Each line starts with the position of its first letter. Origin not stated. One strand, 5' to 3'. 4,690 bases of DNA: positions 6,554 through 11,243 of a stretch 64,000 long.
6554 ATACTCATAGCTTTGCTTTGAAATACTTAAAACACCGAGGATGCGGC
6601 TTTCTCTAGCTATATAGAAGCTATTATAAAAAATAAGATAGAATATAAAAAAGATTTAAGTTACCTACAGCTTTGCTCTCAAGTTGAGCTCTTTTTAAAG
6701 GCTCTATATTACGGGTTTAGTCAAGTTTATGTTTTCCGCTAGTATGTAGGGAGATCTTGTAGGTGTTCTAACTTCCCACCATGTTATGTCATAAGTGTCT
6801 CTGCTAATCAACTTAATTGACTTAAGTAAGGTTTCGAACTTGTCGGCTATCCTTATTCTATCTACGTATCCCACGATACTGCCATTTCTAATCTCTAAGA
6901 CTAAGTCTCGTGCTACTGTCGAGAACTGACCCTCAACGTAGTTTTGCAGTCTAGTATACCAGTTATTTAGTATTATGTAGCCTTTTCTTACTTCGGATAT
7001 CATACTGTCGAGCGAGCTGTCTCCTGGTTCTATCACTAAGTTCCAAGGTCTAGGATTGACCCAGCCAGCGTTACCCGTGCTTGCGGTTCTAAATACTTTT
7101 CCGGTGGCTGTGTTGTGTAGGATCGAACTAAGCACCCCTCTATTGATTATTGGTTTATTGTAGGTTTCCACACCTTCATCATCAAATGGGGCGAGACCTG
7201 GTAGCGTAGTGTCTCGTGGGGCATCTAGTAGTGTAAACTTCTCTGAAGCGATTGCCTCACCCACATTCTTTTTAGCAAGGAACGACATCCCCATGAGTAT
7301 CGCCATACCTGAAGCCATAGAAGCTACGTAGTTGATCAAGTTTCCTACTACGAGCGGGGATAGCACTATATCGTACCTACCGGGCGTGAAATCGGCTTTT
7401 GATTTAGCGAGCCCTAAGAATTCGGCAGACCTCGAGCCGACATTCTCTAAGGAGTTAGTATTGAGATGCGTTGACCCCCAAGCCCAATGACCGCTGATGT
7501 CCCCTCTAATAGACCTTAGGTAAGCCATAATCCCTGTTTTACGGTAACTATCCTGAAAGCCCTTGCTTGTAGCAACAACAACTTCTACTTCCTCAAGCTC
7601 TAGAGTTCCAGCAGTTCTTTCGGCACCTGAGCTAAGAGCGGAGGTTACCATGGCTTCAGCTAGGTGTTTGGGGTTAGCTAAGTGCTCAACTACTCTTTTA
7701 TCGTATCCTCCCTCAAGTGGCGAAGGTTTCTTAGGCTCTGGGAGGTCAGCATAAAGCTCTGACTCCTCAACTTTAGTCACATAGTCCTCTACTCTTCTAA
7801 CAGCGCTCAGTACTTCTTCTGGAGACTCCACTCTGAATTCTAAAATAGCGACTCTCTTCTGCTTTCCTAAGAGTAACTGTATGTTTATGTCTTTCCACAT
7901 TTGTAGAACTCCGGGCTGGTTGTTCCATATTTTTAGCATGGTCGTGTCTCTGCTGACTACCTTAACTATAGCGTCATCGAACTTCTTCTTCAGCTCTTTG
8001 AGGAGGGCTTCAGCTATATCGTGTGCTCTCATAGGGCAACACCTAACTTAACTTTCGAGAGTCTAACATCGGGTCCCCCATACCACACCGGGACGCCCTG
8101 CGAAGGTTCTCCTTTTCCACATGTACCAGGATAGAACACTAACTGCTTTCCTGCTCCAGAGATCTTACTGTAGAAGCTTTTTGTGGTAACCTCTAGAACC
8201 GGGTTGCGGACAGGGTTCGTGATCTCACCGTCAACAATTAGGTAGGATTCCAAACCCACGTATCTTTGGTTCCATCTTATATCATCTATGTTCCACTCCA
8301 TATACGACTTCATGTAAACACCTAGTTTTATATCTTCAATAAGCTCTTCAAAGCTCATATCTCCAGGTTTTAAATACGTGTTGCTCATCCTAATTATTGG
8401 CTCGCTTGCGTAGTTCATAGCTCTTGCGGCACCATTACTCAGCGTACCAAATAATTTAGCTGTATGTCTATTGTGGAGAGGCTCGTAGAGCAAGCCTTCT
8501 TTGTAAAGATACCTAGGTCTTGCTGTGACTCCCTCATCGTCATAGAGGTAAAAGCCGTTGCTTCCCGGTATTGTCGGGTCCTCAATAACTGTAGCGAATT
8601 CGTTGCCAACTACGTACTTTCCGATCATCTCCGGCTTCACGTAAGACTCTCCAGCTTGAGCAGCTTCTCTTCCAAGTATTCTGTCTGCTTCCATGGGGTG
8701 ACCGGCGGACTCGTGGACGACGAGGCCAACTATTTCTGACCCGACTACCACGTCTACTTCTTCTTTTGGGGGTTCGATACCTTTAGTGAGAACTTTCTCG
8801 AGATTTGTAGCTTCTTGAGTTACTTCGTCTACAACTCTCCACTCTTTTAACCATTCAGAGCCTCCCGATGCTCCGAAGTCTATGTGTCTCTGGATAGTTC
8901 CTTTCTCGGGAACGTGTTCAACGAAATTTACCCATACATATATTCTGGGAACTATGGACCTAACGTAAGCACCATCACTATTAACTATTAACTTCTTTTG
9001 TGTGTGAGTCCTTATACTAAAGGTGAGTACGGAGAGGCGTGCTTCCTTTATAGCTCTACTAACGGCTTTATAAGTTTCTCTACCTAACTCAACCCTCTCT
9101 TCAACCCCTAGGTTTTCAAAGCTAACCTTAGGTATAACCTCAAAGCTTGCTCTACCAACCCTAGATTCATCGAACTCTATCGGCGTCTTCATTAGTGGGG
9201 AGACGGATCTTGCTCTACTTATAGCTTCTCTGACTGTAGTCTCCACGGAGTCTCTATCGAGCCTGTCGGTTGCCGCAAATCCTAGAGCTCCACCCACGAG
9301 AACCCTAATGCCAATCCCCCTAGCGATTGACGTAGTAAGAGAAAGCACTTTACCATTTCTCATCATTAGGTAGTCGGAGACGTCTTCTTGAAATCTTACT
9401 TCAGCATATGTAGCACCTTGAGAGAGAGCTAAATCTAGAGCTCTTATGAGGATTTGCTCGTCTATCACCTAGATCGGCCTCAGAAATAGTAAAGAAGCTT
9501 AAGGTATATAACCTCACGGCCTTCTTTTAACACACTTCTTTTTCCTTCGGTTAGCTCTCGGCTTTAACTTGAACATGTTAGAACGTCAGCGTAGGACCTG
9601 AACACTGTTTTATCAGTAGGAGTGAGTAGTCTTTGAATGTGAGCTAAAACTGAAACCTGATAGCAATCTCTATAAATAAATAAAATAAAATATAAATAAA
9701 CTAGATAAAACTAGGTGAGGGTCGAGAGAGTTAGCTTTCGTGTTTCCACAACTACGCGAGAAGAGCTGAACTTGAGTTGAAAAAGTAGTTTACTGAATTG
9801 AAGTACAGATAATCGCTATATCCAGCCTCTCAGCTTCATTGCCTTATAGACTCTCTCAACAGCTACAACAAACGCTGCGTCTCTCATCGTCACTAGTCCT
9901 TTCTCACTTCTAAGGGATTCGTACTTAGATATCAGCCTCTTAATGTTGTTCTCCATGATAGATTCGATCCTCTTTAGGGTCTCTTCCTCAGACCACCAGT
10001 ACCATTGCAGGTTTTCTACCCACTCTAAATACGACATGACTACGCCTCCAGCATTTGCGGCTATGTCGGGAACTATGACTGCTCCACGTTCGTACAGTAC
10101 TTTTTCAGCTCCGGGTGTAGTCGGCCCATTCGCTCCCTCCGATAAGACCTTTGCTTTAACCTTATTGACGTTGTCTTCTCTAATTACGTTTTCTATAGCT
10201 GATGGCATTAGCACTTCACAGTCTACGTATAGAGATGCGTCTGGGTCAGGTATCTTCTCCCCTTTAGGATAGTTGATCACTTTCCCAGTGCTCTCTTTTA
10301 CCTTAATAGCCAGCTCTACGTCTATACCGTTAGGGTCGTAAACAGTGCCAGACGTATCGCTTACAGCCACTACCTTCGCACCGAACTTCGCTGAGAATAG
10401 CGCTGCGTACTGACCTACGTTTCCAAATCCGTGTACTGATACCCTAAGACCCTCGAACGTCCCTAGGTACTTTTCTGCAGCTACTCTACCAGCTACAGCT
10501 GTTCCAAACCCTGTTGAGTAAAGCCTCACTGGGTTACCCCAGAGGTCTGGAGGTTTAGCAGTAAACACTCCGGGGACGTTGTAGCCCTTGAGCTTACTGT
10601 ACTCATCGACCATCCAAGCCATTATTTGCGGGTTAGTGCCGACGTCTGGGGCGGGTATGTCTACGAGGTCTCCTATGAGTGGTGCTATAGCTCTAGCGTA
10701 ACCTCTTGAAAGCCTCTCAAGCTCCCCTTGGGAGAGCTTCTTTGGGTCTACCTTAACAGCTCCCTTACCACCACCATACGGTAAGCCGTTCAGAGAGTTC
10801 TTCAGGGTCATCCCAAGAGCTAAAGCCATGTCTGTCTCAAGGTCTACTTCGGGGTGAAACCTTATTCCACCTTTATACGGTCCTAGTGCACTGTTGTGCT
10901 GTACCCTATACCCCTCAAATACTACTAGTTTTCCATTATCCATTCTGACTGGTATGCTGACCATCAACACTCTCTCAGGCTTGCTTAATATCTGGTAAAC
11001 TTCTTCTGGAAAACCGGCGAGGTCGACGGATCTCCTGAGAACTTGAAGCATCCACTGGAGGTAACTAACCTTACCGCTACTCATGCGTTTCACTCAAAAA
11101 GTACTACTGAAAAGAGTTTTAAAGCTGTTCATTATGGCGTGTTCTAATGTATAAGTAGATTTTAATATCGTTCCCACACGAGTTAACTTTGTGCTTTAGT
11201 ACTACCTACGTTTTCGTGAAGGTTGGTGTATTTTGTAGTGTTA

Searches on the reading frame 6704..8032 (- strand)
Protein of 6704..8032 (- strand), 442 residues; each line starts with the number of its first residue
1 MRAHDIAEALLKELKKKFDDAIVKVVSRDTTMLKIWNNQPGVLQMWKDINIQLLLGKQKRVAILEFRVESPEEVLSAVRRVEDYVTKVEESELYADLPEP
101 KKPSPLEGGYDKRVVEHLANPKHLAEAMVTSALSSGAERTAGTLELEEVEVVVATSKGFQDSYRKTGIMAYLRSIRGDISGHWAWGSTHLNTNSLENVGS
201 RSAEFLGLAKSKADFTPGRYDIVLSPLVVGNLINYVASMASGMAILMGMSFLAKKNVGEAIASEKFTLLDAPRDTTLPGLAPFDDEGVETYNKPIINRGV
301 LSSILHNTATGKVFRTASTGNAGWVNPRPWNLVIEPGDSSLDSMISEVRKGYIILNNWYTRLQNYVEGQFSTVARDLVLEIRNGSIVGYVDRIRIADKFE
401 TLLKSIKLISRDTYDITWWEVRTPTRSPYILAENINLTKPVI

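Call 60: search_protein_families(library=pfam, proteins=[window:6704-8032:-], max_evalue=0.00001)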
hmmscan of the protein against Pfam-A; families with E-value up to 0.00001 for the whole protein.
window:6704-8032:- (442 aa): 1 family
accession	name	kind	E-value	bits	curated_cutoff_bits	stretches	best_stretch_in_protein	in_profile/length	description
PF19289.4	PmbA_TldD_3rd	-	5.7e-57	192.8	22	1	217-438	1-219/220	PmbA/TldA metallopeptidase C-terminal domain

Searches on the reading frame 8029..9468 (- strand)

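Call 60: search_protein_families(library=pfam, proteins=[window:8029-9468:-], max_evalue=0.00001)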
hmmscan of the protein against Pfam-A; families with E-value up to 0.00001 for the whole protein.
window:8029-9468:- (479 aa): 3 families
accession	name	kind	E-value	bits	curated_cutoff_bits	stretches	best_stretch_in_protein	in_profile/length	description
PF19289.4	PmbA_TldD_3rd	-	3.9e-46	157.4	22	1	236-475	2-218/220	PmbA/TldA metallopeptidase C-terminal domain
PF01523.21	PmbA_TldD_1st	-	1.3e-14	54.5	20.9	1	22-86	1-65/65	PmbA/TldA metallopeptidase domain 1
PF19290.4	PmbA_TldD_2nd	-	1.6e-10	41.8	20.9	1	117-222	3-107/109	PmbA/TldA metallopeptidase central domain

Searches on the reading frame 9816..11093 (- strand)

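Call 60: search_protein_families(library=pfam, proteins=[window:9816-11093:-], max_evalue=0.00001)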
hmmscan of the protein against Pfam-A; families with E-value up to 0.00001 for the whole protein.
window:9816-11093:- (425 aa): 2 families
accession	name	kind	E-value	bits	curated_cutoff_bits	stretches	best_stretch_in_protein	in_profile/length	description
PF00208.27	ELFV_dehydrog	-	5.2e-72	242.9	23.4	1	187-423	3-241/241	Glutamate/Leucine/Phenylalanine/Valine dehydrogenase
PF02812.23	ELFV_dehydrog_N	-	3.1e-55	185.8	25.3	1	39-167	1-129/129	Glu/Leu/Phe/Val dehydrogenase, dimerisation domain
